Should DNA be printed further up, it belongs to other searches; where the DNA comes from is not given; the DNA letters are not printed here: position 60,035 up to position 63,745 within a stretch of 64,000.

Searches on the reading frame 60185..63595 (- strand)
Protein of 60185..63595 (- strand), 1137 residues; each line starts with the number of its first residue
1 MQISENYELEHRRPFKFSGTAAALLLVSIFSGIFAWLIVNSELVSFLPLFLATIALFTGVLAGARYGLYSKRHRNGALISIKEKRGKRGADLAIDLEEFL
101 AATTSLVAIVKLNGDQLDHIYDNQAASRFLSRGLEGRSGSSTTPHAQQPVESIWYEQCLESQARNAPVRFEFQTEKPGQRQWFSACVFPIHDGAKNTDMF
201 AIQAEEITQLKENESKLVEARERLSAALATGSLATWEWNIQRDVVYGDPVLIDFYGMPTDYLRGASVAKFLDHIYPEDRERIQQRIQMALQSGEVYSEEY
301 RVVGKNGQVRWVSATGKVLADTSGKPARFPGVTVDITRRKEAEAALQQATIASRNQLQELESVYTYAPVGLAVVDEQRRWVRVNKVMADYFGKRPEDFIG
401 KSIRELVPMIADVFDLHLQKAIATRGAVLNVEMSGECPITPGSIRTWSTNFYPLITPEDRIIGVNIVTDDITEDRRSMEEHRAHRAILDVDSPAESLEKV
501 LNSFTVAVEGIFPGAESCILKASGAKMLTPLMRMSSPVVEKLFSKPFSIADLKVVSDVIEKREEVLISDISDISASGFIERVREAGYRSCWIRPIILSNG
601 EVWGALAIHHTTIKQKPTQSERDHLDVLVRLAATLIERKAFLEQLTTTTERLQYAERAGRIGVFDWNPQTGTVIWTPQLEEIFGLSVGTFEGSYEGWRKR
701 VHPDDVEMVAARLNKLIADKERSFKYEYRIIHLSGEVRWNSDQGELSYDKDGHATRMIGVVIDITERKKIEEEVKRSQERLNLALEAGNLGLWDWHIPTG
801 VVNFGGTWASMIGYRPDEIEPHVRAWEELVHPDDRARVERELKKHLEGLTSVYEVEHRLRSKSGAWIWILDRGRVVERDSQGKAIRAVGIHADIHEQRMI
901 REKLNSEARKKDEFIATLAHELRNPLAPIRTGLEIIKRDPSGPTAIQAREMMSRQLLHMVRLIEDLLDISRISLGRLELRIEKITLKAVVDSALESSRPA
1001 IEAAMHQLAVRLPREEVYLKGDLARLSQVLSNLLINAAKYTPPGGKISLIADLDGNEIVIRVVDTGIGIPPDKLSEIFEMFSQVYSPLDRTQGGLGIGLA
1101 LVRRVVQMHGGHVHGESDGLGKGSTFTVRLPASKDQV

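Call 72: search_protein_families(library=pfam, proteins=[window:60185-63595:-], max_evalue=0.00001)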
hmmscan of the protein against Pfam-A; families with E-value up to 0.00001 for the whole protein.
window:60185-63595:- (1137 aa): 7 families
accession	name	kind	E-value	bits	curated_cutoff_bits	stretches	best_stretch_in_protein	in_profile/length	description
PF08447.18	PAS_3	-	9.2e-69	228.2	25.6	3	806-891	6-89/89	PAS fold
PF08448.16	PAS_4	-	8e-36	123.1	23.1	2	368-476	5-110/110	PAS fold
PF02518.31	HATPase_c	-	3.3e-28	98.8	26.4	1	1021-1133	1-110/111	Histidine kinase-, DNA gyrase B-, and HSP90-like ATPase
PF13426.13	PAS_9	-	9e-25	87.4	27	0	251-337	20-102/103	PAS domain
PF00989.32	PAS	-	1.3e-20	73.9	22.6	1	363-470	6-112/113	PAS fold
PF00512.31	HisKA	-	3.8e-15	56.1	26.9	1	911-973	2-64/66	His Kinase A (phospho-acceptor) domain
PF01590.32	GAF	-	1.3e-07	32.7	22.4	1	552-634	54-131/133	GAF domain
